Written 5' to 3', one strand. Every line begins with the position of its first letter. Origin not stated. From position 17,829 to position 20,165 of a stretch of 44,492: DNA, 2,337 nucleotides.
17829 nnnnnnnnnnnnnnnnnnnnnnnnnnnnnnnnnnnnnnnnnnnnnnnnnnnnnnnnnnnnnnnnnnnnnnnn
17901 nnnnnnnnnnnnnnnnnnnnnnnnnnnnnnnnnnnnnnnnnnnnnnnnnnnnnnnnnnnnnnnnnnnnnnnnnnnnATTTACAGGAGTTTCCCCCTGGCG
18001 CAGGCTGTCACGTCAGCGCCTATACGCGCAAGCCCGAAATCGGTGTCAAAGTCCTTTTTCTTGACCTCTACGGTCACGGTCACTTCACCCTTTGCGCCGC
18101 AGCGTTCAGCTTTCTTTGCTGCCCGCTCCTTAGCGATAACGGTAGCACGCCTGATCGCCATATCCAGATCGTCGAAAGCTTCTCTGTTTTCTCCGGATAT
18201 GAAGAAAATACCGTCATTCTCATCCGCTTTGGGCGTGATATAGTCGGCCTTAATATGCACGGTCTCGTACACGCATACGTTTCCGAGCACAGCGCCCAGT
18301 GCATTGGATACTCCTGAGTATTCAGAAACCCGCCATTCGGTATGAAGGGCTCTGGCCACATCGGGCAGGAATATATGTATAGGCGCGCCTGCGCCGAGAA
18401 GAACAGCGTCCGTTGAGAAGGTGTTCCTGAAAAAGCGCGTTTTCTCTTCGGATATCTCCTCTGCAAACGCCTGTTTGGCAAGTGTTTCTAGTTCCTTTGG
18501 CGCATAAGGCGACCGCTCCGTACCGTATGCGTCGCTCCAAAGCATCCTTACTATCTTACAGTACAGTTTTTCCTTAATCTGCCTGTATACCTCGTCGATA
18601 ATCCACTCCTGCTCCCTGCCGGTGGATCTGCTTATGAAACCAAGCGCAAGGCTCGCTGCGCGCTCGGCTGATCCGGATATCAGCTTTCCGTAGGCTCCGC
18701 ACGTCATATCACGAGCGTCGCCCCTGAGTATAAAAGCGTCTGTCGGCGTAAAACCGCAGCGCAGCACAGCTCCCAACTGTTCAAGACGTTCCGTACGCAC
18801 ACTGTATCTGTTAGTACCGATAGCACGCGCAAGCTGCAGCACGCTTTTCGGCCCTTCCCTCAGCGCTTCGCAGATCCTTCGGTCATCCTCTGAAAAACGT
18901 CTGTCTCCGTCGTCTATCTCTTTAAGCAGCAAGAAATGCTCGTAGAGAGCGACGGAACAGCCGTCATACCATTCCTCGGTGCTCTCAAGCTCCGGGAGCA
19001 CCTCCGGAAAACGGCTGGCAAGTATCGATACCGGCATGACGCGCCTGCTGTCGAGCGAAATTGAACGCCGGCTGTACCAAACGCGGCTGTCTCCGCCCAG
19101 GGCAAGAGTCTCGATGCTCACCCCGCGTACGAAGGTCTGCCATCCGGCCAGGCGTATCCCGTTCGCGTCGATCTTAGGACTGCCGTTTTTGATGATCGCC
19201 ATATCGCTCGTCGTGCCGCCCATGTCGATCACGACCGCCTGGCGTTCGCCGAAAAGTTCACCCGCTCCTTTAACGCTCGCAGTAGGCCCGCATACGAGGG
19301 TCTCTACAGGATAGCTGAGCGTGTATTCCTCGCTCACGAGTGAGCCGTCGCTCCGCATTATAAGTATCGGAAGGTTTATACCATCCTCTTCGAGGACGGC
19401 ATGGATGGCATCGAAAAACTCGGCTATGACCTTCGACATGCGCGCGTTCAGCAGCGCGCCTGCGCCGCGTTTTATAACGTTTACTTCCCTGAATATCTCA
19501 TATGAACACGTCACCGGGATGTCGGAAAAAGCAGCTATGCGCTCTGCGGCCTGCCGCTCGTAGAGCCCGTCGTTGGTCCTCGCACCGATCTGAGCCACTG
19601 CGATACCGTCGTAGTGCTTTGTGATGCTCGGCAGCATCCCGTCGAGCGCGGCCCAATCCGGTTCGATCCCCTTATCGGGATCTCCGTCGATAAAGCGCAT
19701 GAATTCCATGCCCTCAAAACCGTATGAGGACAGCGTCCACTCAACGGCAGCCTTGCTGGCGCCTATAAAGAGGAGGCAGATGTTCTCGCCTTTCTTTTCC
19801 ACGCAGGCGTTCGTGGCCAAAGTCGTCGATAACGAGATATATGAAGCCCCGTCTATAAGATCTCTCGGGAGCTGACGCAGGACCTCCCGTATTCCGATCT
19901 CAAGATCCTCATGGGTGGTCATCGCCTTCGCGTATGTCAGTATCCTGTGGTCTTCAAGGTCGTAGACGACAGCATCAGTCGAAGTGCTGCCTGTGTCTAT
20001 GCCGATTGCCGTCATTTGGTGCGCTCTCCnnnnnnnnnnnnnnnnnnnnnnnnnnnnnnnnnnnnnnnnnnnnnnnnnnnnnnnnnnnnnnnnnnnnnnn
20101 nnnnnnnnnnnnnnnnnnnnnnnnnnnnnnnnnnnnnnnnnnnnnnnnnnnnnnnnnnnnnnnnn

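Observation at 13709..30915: Corrinoid/THF methyl-oxidation supercluster lacking any recognisable substrate methyltransferase or Fe-S activator, with the corrinoid protein wired to a CoA-transferase and an acyl-CoA ligase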

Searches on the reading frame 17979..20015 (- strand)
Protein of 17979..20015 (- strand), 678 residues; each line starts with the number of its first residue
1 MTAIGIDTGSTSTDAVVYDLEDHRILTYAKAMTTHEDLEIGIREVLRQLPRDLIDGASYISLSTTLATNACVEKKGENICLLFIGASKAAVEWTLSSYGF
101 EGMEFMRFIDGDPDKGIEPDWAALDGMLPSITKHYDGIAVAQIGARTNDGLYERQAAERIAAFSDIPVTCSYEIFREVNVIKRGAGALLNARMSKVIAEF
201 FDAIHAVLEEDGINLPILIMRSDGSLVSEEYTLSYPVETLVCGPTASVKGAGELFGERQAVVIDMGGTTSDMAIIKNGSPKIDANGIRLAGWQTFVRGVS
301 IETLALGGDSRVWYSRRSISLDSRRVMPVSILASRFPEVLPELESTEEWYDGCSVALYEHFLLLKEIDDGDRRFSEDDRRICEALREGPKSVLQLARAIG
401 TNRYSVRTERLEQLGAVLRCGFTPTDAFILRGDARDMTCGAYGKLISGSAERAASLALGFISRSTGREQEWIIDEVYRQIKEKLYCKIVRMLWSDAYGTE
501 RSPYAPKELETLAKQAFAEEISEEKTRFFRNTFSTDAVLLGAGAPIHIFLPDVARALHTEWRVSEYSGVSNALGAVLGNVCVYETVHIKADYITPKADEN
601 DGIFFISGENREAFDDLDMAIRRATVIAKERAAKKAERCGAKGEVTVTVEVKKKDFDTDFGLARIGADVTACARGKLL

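Call 3: search_protein_families(library=pfam, proteins=[window:17979-20015:-])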
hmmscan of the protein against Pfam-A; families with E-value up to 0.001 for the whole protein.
window:17979-20015:- (678 aa): 5 families
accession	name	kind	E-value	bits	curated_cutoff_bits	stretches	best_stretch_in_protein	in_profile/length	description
PF01968.24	Hydantoinase_A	-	1.1e-27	97.5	22.9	1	183-316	1-136/291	Hydantoinase/oxoprolinase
PF05378.19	Hydant_A_N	-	7.7e-19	68.5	25.2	1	4-94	2-94/176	Hydantoinase/oxoprolinase N-terminal region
PF13941.12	MutL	-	2.6e-08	33.5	27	1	6-54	4-53/450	MutL protein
PF01869.26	BcrAD_BadFG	-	0.00039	20.5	31.5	0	4-280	1-128/271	BadF/BadG/BcrA/BcrD ATPase family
PF14450.12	FtsA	-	0.00056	20.7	31.8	0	261-282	1-22/127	Cell division protein FtsA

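Call 6: search_protein_families(library=ncbifam, proteins=[window:17979-20015:-])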
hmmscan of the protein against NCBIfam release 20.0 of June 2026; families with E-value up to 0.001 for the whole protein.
window:17979-20015:- (678 aa): 3 families
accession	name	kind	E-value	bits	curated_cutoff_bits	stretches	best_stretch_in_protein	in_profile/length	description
NF050156.1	CapLactmsAlpCapA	equivalog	1.4e-20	73.2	1000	1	138-314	161-339/689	caprolactamase subunit alpha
NF040745.1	accessory_GlmL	equivalog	7.9e-08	31.5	475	1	4-55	2-54/459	methylaspartate mutase accessory protein GlmL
NF042960.1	AcphenoCarb_ApcA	equivalog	3.8e-07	28.7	1250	0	187-283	195-293/658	acetophenone carboxylase subunit alpha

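Call 10: find_encoding_contigs(protein=window:17979-20015:-, flank=10000, max_places=6)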
Protein window:17979-20015:- (678 aa): 2 contigs read that carry it; 2 places shown.
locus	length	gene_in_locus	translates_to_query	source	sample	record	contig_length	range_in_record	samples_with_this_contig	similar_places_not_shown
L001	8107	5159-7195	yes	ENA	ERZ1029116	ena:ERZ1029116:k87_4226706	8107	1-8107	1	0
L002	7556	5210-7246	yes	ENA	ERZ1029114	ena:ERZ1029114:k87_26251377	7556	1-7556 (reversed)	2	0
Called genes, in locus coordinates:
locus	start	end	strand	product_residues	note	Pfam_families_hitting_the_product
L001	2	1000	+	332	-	PF01012:ETF, PF00766:ETF_alpha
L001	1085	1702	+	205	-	PF04961:FTCD_C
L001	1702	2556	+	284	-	PF00763:THF_DHG_CYH, PF02882:THF_DHG_CYH_C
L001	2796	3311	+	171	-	PF07155:ECF-ribofla_trS, PF12822:ECF_trnsprt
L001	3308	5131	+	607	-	PF08245:Mur_ligase_M, PF27239:FOL3_C, PF02875:Mur_ligase_C, PF01812:5-FTHF_cyc-lig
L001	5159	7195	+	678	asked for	PF05378:Hydant_A_N, PF13941:MutL (weak), PF01968:Hydantoinase_A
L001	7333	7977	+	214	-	PF02607:B12-binding_2, PF02310:B12-binding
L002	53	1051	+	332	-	PF01012:ETF, PF00766:ETF_alpha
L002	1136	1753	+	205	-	PF04961:FTCD_C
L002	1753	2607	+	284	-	PF00763:THF_DHG_CYH, PF02882:THF_DHG_CYH_C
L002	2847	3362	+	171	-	PF07155:ECF-ribofla_trS, PF12822:ECF_trnsprt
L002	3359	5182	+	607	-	PF08245:Mur_ligase_M, PF27239:FOL3_C, PF02875:Mur_ligase_C, PF01812:5-FTHF_cyc-lig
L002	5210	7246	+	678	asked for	PF05378:Hydant_A_N, PF13941:MutL (weak), PF01968:Hydantoinase_A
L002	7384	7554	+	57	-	?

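Call 11: find_homologous_proteins(query=window:17979-20015:-, max_evalue=1e-10)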
Query window:17979-20015:- (678 aa): 4326 proteins with E <= 1e-10 among 8000 candidates; the best 120 are listed.
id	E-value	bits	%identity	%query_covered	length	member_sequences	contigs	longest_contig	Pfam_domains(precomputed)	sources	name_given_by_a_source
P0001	0.0e+0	1521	100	100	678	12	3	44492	PF01968.25,PF13941.13,PF05378.20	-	-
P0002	0.0e+0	1364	88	100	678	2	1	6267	PF01968.25,PF13941.13,PF05378.20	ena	-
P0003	0.0e+0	1347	87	100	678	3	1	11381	PF01968.25,PF13941.13,PF05378.20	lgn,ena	-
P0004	0.0e+0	1336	86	100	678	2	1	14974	PF01968.25,PF13941.13,PF05378.20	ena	-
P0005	1.3e-285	967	64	100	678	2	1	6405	PF01869.27,PF01968.25,PF13941.13,PF05378.20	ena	-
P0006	1.4e-276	937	63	100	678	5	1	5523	PF01869.27,PF01968.25,PF13941.13,PF05378.20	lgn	-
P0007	2.0e-274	930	63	100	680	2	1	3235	PF01968.25,PF13941.13,PF05378.20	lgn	-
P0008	9.5e-267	905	62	100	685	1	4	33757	PF01968.25,PF13941.13,PF05378.20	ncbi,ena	-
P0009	2.5e-230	784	53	100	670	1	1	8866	PF01968.25,PF13941.13,PF05378.20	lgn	-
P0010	2.1e-229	781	54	100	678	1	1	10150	PF01968.25,PF13941.13,PF05378.20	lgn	-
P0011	5.5e-229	780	55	100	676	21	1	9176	PF01968.25,PF05378.20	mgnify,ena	mgnify:FL=1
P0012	2.5e-227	774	54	100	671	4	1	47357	PF01968.25,PF13941.13,PF05378.20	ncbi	-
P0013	3.2e-227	774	53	100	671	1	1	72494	PF01968.25,PF13941.13,PF05378.20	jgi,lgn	-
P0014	3.9e-226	770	54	100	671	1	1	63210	PF01968.25,PF13941.13,PF05378.20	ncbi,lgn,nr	ncbi:MAG: hydantoinase/oxoprolinase family protein [Lachnospiraceae bacterium]|nr:hydantoinase/oxopr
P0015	5.5e-224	763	53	100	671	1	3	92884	PF01968.25,PF13941.13,PF05378.20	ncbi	-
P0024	7.4e-210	717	51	100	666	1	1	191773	PF01968.25,PF13941.13,PF05378.20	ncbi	-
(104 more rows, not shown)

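Call 12: find_encoding_contigs(protein=P0008, flank=10000, max_places=2)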
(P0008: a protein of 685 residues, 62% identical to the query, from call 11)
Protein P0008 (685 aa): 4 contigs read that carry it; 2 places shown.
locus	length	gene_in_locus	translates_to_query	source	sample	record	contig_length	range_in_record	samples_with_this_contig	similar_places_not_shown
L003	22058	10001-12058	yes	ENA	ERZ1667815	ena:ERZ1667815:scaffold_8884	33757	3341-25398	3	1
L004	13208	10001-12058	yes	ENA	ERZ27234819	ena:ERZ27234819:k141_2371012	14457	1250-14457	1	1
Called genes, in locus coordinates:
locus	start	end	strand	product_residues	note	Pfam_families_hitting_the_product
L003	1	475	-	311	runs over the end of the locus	-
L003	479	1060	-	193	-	PF07486:Hydrolase_2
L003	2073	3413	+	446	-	PF00209:SNF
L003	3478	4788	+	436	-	-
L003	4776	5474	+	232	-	PF19845:DUF6320 (faint)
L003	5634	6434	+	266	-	PF00135:COesterase (weak), PF20434:BD-FAE, PF07859:Abhydrolase_3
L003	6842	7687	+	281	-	PF13292:DXP_synthase_N, PF00456:Transketolase_N, PF00676:E1_dh, PF02775:TPP_enzyme_C (weak)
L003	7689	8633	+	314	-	PF02779:Transket_pyr, PF02780:Transketolase_C, PF22613:Transketolase_C_1 (weak)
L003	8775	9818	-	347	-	PF01208:URO-D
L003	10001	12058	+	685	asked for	PF05378:Hydant_A_N, PF13941:MutL (faint), PF01968:Hydantoinase_A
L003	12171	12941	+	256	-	PF01048:PNP_UDP_1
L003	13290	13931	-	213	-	PF12685:SpoIIIAH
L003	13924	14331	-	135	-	-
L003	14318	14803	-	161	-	-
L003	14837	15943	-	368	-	PF09546:Spore_III_AE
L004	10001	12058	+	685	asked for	PF05378:Hydant_A_N, PF13941:MutL (faint), PF01968:Hydantoinase_A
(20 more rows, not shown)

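Call 13: find_encoding_contigs(protein=P0015, flank=10000, max_places=2)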
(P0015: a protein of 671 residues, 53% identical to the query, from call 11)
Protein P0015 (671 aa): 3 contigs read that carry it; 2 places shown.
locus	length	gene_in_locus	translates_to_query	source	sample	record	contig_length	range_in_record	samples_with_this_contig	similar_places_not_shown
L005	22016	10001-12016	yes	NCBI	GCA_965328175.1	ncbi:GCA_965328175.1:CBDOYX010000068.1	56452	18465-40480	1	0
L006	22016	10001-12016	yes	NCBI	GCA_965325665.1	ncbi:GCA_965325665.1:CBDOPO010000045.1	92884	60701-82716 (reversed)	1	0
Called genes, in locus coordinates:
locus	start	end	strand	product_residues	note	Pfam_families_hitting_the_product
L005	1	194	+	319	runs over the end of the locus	PF03186:CobD_Cbib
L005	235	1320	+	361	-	PF00155:Aminotran_1_2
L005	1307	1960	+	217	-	PF02570:CbiC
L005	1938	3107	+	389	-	PF01888:CbiD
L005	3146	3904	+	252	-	PF00590:TP_methylase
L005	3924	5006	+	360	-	PF11760:CbiG_N, PF01890:CbiG_C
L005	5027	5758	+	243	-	PF00590:TP_methylase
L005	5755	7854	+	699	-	PF02571:CbiJ, PF00590:TP_methylase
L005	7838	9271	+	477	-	PF01656:CbiA, PF13500:AAA_26 (faint), PF07685:GATase_3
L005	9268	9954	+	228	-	PF00590:TP_methylase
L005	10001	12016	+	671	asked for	PF05378:Hydant_A_N, PF13941:MutL (faint), PF01968:Hydantoinase_A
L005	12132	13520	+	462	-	PF05697:Trigger_N, PF09312:SurA_N (faint), PF00254:FKBP_C, PF05698:Trigger_C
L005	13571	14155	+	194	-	PF00574:CLP_protease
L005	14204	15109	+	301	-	PF01297:ZnuA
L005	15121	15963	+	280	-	PF00005:ABC_tran, PF02463:SMC_N (faint), PF13304:AAA_21 (faint)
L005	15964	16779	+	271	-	PF00950:ABC-3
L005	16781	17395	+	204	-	PF00293:NUDIX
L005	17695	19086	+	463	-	PF01488:Shikimate_DH (faint), PF02254:TrkA_N, PF03435:Sacchrp_dh_NADP (faint), PF03807:F420_oxidored (faint), PF13241:NAD_binding_7 (weak), PF02080:TrkA_C, PF02254:TrkA_N, PF02080:TrkA_C (weak)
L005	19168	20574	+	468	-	PF02386:TrkH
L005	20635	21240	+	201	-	PF04055:Radical_SAM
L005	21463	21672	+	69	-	PF04023:FeoA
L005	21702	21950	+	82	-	PF04023:FeoA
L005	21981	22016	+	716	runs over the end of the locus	PF01926:MMR_HSR1, PF02421:FeoB_N, PF17910:FeoB_Cyto, PF07670:Gate, PF07664:FeoB_C, PF07670:Gate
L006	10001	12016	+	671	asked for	PF05378:Hydant_A_N, PF13941:MutL (faint), PF01968:Hydantoinase_A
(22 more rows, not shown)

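Call 14: find_encoding_contigs(protein=P0024, flank=10000, max_places=2)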
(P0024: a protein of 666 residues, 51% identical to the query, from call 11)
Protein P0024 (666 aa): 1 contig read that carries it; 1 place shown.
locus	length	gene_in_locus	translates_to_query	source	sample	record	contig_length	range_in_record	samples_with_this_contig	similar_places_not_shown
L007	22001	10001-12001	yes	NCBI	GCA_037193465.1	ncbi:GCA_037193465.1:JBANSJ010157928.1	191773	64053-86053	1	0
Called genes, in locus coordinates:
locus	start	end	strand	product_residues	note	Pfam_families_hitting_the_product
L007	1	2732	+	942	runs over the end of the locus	PF03717:PBP_dimer, PF00905:Transpeptidase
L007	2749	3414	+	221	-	PF05209:MinC_N, PF22642:MinC_N_1, PF03775:MinC_C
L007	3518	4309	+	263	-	PF00142:Fer4_NifH (faint), PF01656:CbiA, PF02374:ArsA_ATPase, PF06564:CBP_BcsQ, PF09140:MipZ, PF10609:ParA, PF13614:AAA_31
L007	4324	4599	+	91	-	PF03776:MinE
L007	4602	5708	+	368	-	PF01098:FTSW_RODA_SPOVE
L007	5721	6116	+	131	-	PF02142:MGS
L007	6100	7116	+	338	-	PF00768:Peptidase_S11, PF13354:Beta-lactamase2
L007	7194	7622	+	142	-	-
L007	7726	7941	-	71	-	PF04070:DUF378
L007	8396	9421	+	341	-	PF01699:Na_Ca_ex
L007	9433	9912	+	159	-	PF02590:SPOUT_MTase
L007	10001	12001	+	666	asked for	PF05378:Hydant_A_N, PF13941:MutL (faint), PF01968:Hydantoinase_A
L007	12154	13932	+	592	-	PF12708:Pect-lyase_RHGA_epim (faint), PF00295:Glyco_hydro_28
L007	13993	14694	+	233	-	PF00072:Response_reg, PF04397:LytTR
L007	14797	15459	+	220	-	PF14689:SPOB_a, PF02518:HATPase_c (weak), PF14501:HATPase_c_5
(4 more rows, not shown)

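Call 17: find_related_loci(query=A1, collection=genome_contigs, flank=10000)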
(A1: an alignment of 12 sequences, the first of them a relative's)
Query A1 (678 aa) in genome_contigs; peptide patterns used: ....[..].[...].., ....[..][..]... (x = any residue, [..] = any of these).
599 stretches matched a pattern (row limit reached: there are more); 583 encode a relative of the query (tblastn E <= 1e-3); the best 80 are kept; 80 distinct loci.
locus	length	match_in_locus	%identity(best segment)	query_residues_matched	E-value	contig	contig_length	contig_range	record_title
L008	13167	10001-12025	53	1-676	0e+0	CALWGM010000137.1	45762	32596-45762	MAG: uncultured Lachnospiraceae bacterium isolate E01__bin135 genome assembly, contig: E01__k127_352675, whole genome sh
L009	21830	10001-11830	40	1-616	8e-152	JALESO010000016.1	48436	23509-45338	MAG: Lachnospiraceae bacterium isolate SUG297 k141_4337781, whole genome shotgun sequence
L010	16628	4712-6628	39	4-654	2e-145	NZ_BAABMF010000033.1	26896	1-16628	Clostridium sediminicola strain SH18-2 sequence033, whole genome shotgun sequence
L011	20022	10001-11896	41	7-650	5e-145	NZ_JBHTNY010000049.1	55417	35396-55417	Robinsoniella peoriensis strain CCUG 48729 GCM70027253_24, whole genome shotgun sequence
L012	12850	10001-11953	39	1-663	3e-142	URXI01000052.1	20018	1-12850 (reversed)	uncultured Eubacterium sp. isolate UMGS1437 genome assembly, contig: NODE_474_length_20018_cov_2.252467, whole genome sh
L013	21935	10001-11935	39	1-657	2e-139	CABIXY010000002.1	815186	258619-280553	Eubacteriaceae bacterium isolate MGYG-HGUT-00063 genome assembly, contig: .14207_7_28.2, whole genome shotgun sequence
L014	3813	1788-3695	38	4-644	1e-142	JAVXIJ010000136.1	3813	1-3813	MAG: Christensenella sp. isolate CGS5Y4-bin54 NODE_19416_length_3813_cov_9.453167, whole genome shotgun sequence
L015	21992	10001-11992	38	1-677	2e-137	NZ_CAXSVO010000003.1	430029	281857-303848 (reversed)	Ruminococcus sp. 5_1_39BFAA isolate CC00328 CC00328_3_NODE_3_length_430029_cov_113.904908, whole genome shotgun sequence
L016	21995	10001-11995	38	1-677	2e-137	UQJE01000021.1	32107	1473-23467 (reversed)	uncultured Blautia sp. isolate UMGS335 genome assembly, contig: NODE_291_length_32107_cov_4.27356, whole genome shotgun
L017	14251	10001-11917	38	1-651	3e-136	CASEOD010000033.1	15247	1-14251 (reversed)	uncultured Eubacteriales bacterium isolate CO.O21.metabat-bins.24 genome assembly, contig: CO.O21.metabat-bins.24.fa_k14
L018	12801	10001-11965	38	1-674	4e-135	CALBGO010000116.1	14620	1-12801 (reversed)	MAG TPA_asm: uncultured Eubacterium sp. isolate ERR318692_bin.93_CONCOCT_v1.1_MAG genome assembly, contig: ERZ1764598.37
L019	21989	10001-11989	37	3-677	5e-135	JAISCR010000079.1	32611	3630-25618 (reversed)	MAG: Treponema sp. isolate Gx481_bin92 k119_4995012, whole genome shotgun sequence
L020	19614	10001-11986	40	3-678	9e-135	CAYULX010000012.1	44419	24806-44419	MAG TPA_asm: uncultured Eubacterium sp. isolate SRP141132_co1_30 genome assembly, contig: NODE_519_length_44419_cov_10.1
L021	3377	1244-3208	38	4-670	8e-140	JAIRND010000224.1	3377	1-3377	MAG: Treponema sp. isolate Cd354_bin14 k119_1541938, whole genome shotgun sequence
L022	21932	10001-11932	38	1-656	5e-134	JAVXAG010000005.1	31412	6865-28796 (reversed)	MAG: Anaerovoracaceae bacterium isolate CGS5Y2-bin2 NODE_1187_length_31412_cov_36.665147, whole genome shotgun sequence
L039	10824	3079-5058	38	1-666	7e-126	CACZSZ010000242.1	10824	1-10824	MAG: uncultured Lachnospiraceae bacterium isolate RUG12916 genome assembly, contig: RUG12916_asm_242, whole genome shotg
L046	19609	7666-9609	36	1-653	2e-123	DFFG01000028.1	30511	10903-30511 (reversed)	MAG TPA_asm: Eubacterium sp. UBA3782 UBA3782_contig_10388, whole genome shotgun sequence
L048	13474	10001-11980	38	4-678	2e-123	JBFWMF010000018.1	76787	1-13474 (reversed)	MAG: Desulfitobacterium sp. isolate CA_2019_NHSR_83 NODE_891_length_76787_cov_11.721785_NHSR, whole genome shotgun seque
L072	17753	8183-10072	36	3-641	2e-115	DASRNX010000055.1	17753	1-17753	MAG TPA_asm: Clostridia bacterium isolate SMAG_U10253 k141_62630, whole genome shotgun sequence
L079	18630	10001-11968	35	4-677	1e-111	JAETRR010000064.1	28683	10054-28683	MAG: Lachnoclostridium sp. isolate S30_Bin3 scaffold_3257, whole genome shotgun sequence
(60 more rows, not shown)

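Call 42: find_encoding_contigs(protein=P0004, flank=10000, max_places=2)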
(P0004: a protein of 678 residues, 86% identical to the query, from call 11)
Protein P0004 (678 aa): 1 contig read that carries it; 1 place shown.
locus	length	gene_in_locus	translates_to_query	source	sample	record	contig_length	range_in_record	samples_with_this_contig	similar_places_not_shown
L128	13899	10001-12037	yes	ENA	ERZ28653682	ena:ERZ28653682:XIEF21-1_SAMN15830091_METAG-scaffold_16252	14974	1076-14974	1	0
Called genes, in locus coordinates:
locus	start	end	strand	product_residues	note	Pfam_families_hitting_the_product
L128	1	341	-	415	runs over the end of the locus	PF10114:PocR, PF12833:HTH_18, PF00165:HTH_AraC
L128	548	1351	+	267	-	PF00809:Pterin_bind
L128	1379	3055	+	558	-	PF01268:FTHFS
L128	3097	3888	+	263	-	PF02219:MTHFR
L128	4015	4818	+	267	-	PF01012:ETF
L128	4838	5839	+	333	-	PF01012:ETF, PF00766:ETF_alpha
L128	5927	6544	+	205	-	PF04961:FTCD_C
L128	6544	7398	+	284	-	PF00763:THF_DHG_CYH, PF02882:THF_DHG_CYH_C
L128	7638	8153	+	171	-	PF07155:ECF-ribofla_trS, PF12822:ECF_trnsprt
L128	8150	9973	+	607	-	PF08245:Mur_ligase_M, PF27239:FOL3_C, PF02875:Mur_ligase_C, PF01812:5-FTHF_cyc-lig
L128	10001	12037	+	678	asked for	PF05378:Hydant_A_N, PF13941:MutL (weak), PF01968:Hydantoinase_A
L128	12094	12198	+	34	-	-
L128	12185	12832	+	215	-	PF02607:B12-binding_2, PF02310:B12-binding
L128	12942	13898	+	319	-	PF01144:CoA_trans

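Call 43: find_encoding_contigs(protein=P0005, flank=10000, max_places=2)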
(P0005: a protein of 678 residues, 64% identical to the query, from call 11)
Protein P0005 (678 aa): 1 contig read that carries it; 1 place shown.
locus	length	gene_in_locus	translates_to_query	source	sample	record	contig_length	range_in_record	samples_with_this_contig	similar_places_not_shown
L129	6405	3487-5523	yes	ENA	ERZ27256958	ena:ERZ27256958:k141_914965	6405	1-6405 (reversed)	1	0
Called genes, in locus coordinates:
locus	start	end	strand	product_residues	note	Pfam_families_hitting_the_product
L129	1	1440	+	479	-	?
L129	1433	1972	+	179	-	PF10050:DUF2284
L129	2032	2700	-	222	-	PF02607:B12-binding_2, PF02310:B12-binding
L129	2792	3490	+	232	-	PF00165:HTH_AraC, PF12833:HTH_18, PF00165:HTH_AraC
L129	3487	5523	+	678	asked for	PF01869:BcrAD_BadFG (faint), PF05378:Hydant_A_N, PF13941:MutL (faint), PF01968:Hydantoinase_A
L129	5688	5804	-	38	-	-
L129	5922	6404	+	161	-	?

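Call 44: search_protein_families(library=pfam, proteins=[L129:1-1440:+, L129:5922-6404:+], max_evalue=0.01)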
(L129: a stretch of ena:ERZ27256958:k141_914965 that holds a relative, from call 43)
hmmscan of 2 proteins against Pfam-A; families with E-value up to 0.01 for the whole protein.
L129:1-1440:+ (479 aa): 4 families
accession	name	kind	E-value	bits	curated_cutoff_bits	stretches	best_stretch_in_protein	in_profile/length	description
PF14574.11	RACo_C_ter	-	6.5e-63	212.7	27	1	251-471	3-250/261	C-terminal domain of RACo the ASKHA domain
PF17651.6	Raco_middle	-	3.2e-44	150.9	26.8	1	90-243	1-159/163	RACo middle region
PF00111.32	Fer2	-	1.7e-07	31.5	21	1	4-60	3-76/77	2Fe-2S iron-sulfur cluster binding domain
PF13510.11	Fer2_4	-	2.3e-06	28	22.8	1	15-67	16-78/82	2Fe-2S iron-sulfur cluster binding domain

L129:5922-6404:+ (161 aa): 1 family
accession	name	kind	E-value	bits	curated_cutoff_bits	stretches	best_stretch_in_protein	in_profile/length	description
PF21827.1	New_glue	-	0.0062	16.7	31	1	1-53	1-54/94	New glue protein family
